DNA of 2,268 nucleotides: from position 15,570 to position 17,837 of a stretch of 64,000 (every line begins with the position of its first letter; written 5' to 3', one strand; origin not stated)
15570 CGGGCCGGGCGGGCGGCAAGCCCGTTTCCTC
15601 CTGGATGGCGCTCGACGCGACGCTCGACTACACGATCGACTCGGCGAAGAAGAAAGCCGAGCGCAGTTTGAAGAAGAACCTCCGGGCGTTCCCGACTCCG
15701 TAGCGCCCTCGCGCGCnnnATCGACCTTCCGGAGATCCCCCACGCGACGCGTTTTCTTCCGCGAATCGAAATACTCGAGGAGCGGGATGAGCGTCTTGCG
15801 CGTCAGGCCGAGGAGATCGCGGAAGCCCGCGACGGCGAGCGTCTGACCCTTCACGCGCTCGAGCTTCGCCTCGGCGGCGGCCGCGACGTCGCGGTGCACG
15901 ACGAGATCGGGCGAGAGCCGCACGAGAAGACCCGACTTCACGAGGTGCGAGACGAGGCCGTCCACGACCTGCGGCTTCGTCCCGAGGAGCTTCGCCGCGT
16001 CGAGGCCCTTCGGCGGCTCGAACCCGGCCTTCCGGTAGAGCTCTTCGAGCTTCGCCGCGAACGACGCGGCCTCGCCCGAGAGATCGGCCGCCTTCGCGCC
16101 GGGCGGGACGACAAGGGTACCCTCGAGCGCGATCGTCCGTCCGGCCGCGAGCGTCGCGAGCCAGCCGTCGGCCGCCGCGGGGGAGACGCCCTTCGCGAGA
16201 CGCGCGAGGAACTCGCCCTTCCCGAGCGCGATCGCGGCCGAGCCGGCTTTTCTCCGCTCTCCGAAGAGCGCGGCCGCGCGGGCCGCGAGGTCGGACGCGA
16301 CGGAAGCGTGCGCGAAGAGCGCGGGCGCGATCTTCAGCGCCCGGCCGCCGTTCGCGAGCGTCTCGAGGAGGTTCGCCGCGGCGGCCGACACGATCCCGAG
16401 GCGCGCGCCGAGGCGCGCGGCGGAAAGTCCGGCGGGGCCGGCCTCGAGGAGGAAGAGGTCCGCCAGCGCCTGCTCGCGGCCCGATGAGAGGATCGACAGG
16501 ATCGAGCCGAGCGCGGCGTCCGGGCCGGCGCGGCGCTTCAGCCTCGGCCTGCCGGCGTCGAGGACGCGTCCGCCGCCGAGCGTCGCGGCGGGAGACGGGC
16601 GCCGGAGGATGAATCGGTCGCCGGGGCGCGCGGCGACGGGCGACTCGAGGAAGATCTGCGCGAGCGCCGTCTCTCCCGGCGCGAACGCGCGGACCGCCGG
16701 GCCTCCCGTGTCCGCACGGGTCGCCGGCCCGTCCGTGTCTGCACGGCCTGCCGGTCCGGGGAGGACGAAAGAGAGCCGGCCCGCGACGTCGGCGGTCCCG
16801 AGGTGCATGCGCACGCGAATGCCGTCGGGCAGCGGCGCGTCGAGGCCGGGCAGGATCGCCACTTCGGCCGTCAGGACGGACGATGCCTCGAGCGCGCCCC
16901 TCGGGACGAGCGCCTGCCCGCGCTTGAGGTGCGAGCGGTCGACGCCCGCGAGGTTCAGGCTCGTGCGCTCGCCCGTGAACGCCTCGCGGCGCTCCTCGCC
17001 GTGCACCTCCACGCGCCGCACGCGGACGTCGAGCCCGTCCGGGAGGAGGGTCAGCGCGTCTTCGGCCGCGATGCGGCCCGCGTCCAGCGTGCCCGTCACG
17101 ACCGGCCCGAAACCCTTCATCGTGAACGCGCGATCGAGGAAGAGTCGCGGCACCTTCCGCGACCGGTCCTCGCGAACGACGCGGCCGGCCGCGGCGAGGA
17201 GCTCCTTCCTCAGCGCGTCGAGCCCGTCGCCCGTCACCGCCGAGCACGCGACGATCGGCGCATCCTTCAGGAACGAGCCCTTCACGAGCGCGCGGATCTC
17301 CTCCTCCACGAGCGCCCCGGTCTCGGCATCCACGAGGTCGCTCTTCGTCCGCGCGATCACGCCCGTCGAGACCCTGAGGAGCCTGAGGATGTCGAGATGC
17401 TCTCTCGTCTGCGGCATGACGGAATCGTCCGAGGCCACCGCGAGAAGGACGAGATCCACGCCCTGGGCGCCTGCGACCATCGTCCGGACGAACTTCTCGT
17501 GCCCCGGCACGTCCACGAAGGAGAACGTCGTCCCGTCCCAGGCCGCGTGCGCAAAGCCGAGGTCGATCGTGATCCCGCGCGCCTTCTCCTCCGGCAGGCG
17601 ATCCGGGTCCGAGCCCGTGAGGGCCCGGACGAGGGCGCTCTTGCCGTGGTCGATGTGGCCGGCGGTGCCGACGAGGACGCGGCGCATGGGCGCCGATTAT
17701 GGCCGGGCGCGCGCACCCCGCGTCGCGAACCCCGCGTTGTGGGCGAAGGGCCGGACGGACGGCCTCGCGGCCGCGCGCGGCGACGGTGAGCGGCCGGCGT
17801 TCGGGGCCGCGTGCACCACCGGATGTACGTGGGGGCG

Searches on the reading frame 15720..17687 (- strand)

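Call 88: search_protein_families(library=padloc, proteins=[L170:19338-20558:+, L170:20823-21404:+, L170:15915-18068:+, L170:14216-15679:+, L170:18793-19338:+], max_evalue=0.001)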
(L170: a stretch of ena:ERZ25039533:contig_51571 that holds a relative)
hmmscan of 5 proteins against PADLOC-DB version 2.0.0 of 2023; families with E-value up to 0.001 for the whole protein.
L170:19338-20558:+ (407 aa): 2 families
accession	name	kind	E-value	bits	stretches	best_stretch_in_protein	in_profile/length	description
PDLC02207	MzaE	-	3.6e-56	189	1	47-403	53-406/598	-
PDLC02357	AbiU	-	8.8e-20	69.4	1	238-399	241-377/537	AbiU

L170:20823-21404:+ (194 aa): 1 family
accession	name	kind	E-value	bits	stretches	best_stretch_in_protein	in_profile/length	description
PDLC02207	MzaE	-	0.00037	17.2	1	11-87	508-578/598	-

L170:15915-18068:+ (718 aa): 2 families
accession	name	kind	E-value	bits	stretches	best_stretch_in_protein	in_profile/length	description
PDLC02205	MzaC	-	1.5e-139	464.7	1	12-641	94-762/952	-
PDLC03202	Helicase_II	-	2.5e-33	113.3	2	163-530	114-443/621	Type II helicase domain protein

L170:14216-15679:+ (488 aa): 1 family
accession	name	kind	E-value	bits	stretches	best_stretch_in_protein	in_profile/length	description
PDLC02204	MzaB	-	1.8e-81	272.1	1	6-477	7-485/500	-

L170:18793-19338:+ (182 aa): 1 family
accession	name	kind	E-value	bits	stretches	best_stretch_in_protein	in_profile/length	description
PDLC02206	MzaD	-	8.6e-20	69.5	1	2-170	147-318/342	-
